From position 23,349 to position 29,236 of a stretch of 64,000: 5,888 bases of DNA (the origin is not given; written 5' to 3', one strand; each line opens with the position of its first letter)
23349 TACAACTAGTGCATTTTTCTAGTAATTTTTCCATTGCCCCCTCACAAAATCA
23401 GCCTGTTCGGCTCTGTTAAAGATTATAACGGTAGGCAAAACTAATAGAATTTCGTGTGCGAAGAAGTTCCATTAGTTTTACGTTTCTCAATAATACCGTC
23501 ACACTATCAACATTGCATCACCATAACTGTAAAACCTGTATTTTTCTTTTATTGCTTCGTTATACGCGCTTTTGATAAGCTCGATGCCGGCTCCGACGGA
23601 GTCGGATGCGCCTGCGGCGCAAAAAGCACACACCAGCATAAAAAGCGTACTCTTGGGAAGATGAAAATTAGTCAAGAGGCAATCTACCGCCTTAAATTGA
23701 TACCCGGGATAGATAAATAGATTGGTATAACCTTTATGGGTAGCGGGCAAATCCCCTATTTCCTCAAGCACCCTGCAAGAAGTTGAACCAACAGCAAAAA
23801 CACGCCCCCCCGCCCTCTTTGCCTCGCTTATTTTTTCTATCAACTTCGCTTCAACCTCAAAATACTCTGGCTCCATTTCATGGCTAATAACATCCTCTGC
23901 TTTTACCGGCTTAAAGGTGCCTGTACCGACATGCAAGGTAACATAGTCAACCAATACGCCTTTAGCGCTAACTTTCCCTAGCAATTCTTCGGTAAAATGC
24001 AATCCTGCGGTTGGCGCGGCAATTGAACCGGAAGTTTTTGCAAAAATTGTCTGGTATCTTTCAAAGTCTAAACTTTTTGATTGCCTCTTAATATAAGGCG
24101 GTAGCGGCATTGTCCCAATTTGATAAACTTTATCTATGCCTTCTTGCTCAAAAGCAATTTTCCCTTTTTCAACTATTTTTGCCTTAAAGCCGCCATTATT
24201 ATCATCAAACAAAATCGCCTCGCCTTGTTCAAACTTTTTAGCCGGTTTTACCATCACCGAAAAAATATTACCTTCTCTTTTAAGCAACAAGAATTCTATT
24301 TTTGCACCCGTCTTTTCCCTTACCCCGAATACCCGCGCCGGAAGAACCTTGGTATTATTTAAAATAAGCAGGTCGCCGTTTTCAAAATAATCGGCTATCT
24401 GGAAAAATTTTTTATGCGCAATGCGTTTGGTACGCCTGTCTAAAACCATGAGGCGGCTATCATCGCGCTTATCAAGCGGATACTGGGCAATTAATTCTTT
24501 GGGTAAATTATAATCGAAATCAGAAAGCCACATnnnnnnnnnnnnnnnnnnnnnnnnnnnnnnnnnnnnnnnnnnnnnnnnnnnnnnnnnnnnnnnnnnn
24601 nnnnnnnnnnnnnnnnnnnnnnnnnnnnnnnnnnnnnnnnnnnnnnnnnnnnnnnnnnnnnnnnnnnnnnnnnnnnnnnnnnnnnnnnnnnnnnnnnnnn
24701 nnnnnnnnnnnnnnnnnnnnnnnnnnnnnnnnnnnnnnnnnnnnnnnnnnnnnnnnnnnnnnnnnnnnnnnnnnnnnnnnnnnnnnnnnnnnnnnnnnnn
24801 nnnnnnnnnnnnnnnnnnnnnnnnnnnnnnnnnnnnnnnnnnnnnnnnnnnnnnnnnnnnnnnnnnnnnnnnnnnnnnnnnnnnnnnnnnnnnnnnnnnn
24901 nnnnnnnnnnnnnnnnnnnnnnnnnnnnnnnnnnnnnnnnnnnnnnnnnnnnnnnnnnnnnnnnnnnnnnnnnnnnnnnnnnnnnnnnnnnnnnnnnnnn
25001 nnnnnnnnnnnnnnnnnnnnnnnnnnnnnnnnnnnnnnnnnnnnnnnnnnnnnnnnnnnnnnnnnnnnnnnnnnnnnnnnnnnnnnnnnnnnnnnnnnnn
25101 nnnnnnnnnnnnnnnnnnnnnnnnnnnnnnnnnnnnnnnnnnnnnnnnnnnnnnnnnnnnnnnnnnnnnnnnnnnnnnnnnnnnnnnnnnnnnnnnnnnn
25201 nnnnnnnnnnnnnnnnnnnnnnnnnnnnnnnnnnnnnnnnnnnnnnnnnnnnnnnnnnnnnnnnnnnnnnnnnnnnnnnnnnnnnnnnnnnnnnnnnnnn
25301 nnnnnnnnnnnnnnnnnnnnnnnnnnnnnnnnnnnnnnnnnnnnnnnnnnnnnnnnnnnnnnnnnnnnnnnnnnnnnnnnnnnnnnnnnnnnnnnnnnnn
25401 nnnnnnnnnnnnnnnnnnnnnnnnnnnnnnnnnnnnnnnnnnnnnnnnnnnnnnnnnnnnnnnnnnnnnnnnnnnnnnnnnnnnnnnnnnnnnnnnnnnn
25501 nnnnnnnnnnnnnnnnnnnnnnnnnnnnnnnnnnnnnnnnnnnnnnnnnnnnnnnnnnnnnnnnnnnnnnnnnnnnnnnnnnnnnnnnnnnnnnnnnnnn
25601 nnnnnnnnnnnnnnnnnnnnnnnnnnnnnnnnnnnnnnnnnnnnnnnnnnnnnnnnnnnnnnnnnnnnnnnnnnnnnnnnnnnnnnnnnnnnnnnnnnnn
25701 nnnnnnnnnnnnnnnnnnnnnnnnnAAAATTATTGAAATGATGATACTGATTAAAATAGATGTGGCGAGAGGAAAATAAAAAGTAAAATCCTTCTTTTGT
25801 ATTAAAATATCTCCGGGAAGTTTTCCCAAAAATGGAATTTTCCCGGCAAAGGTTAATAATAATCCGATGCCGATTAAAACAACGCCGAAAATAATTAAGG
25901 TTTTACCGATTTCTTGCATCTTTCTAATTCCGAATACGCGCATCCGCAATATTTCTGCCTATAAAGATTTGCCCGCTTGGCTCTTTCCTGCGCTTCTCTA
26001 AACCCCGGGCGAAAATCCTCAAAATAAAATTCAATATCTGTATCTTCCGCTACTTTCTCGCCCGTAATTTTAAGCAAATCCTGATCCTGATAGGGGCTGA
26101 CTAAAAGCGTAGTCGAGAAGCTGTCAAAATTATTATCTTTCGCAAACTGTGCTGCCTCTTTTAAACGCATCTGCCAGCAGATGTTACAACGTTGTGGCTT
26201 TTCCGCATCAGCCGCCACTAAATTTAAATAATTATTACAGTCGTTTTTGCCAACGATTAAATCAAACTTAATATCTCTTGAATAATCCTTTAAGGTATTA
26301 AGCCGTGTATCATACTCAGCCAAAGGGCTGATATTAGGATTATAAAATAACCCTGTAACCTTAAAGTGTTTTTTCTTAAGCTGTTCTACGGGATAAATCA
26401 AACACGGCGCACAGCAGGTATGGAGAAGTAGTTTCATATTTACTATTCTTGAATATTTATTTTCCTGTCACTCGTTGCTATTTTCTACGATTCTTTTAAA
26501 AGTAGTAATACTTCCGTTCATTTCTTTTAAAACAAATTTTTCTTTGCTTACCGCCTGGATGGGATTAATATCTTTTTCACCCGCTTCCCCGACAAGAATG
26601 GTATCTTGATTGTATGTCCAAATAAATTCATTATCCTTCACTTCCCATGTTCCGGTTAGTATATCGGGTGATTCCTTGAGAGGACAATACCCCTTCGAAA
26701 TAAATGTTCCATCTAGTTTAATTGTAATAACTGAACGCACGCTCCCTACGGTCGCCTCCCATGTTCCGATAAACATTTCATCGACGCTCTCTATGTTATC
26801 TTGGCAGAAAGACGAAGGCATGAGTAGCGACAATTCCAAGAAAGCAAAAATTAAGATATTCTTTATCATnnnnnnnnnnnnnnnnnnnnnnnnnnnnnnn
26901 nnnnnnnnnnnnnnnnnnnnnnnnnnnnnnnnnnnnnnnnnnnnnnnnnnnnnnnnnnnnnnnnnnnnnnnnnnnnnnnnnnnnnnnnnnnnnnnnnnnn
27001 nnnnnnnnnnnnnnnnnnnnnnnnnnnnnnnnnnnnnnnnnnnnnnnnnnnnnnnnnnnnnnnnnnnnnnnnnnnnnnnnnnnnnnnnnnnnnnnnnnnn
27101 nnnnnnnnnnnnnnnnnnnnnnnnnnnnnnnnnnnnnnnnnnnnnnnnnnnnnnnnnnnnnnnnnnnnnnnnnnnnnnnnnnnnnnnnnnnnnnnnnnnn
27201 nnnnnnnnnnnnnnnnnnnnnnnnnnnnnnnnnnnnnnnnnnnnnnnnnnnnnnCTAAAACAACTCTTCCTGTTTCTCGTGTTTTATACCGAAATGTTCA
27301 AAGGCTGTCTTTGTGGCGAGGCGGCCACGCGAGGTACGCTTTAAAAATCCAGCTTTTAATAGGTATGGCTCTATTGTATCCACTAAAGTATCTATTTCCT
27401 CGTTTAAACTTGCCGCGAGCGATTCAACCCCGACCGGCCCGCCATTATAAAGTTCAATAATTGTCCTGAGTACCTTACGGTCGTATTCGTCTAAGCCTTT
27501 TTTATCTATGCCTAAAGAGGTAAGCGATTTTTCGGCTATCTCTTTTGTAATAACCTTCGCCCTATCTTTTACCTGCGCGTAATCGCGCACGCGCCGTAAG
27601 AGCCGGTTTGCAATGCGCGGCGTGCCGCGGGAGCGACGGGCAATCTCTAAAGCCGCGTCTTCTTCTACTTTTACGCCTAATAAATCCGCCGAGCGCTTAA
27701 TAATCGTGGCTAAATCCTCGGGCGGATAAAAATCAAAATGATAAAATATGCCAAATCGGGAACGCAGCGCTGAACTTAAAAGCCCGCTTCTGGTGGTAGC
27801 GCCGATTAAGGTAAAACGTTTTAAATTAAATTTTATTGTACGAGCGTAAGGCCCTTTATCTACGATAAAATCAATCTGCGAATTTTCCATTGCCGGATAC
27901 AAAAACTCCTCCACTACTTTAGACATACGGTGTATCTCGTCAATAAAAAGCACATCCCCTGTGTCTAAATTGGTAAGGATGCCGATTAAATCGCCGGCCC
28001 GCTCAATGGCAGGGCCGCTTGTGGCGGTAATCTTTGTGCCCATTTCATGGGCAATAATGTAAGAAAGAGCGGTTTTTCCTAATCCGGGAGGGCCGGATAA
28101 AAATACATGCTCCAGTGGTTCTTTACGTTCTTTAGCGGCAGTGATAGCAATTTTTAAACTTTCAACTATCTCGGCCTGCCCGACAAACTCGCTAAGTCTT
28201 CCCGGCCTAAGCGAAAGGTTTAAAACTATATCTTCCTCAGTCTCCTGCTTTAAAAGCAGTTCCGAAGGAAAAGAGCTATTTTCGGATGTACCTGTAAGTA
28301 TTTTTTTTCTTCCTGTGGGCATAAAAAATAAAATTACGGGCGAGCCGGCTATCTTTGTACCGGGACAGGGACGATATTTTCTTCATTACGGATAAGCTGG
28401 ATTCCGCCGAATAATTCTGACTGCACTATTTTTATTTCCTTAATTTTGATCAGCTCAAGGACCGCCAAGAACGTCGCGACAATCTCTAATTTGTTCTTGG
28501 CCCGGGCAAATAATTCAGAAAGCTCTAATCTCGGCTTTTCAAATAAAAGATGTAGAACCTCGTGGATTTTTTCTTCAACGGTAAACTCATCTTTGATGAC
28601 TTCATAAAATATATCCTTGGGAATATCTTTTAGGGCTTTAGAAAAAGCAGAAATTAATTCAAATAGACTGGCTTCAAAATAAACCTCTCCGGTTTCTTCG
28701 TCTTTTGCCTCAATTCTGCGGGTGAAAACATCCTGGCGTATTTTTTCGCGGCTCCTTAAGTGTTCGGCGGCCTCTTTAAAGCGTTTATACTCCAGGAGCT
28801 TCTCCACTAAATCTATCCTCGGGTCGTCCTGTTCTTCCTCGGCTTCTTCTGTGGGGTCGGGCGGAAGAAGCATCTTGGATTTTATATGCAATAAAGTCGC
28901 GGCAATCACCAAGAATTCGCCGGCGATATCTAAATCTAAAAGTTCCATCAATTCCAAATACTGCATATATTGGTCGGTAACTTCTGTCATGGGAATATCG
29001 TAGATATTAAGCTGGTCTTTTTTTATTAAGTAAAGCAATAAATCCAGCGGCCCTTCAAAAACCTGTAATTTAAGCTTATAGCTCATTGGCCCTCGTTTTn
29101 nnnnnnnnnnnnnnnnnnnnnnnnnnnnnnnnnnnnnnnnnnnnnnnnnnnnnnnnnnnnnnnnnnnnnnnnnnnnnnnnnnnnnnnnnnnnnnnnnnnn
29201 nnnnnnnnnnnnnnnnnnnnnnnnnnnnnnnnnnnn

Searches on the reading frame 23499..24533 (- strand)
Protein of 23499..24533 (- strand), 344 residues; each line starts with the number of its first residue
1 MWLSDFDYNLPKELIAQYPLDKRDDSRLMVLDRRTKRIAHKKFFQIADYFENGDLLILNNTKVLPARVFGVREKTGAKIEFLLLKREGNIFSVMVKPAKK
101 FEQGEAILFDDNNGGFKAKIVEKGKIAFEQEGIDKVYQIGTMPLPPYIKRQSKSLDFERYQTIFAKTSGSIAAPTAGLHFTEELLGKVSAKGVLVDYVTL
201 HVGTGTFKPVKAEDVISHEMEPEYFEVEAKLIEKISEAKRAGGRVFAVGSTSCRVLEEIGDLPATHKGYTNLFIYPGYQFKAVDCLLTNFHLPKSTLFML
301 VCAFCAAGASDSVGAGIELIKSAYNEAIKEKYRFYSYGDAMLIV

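Call 66: search_protein_families(library=pfam, proteins=[window:23499-24533:-], max_evalue=0.00001)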
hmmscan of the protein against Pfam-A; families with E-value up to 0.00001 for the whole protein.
window:23499-24533:- (344 aa): 1 family
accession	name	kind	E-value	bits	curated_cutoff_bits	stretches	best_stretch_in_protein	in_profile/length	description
PF02547.20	Queuosine_synth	-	1.1e-127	426.1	25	1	3-343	1-322/322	Queuosine biosynthesis protein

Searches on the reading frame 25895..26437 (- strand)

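Call 67: search_protein_families(library=pfam, proteins=[window:25895-26437:-], max_evalue=0.00001)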
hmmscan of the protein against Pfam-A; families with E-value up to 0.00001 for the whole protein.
window:25895-26437:- (180 aa): 1 family
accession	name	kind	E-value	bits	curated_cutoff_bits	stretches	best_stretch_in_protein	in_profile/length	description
PF02677.20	QueH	-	1.2e-60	205.1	23.5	1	3-171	1-174/175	Epoxyqueuosine reductase QueH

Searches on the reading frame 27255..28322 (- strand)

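Call 67: search_protein_families(library=pfam, proteins=[window:27255-28322:-], max_evalue=0.00001)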
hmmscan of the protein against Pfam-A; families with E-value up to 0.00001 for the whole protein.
window:27255-28322:- (355 aa): 5 families
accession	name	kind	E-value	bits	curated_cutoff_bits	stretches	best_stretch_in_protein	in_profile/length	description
PF05496.18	RuvB_N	-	4.6e-70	234.9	27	1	38-195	1-158/159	Holliday junction DNA helicase RuvB P-loop domain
PF17864.7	AAA_lid_4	-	1.7e-31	108.2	27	1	199-273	1-74/74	RuvB AAA lid domain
PF05491.19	RuvB_C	-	2.4e-24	85.5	24.7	1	274-344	1-71/72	RuvB C-terminal winged helix domain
PF00004.35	AAA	-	4.4e-19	69.7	21.2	1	73-197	1-130/131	ATPase family associated with various cellular activities (AAA)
PF07728.20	AAA_5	-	3.7e-09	37.2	22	1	72-190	1-139/139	AAA domain (dynein-related subfamily)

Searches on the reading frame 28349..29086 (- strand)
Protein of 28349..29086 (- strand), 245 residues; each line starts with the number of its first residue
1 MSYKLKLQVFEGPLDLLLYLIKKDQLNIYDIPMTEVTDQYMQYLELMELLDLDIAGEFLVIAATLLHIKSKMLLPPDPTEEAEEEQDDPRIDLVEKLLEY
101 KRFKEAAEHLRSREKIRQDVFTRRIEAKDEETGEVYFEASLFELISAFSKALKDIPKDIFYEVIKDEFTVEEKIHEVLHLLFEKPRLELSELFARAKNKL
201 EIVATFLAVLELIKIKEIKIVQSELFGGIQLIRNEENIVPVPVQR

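Call 67: search_protein_families(library=pfam, proteins=[window:28349-29086:-], max_evalue=0.00001)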
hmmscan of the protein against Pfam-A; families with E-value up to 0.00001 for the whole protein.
window:28349-29086:- (245 aa): 1 family
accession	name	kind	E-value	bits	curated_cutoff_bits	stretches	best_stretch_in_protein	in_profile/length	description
PF02616.19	SMC_ScpA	-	2.2e-41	142.8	24.6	1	20-231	1-229/232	Segregation and condensation protein ScpA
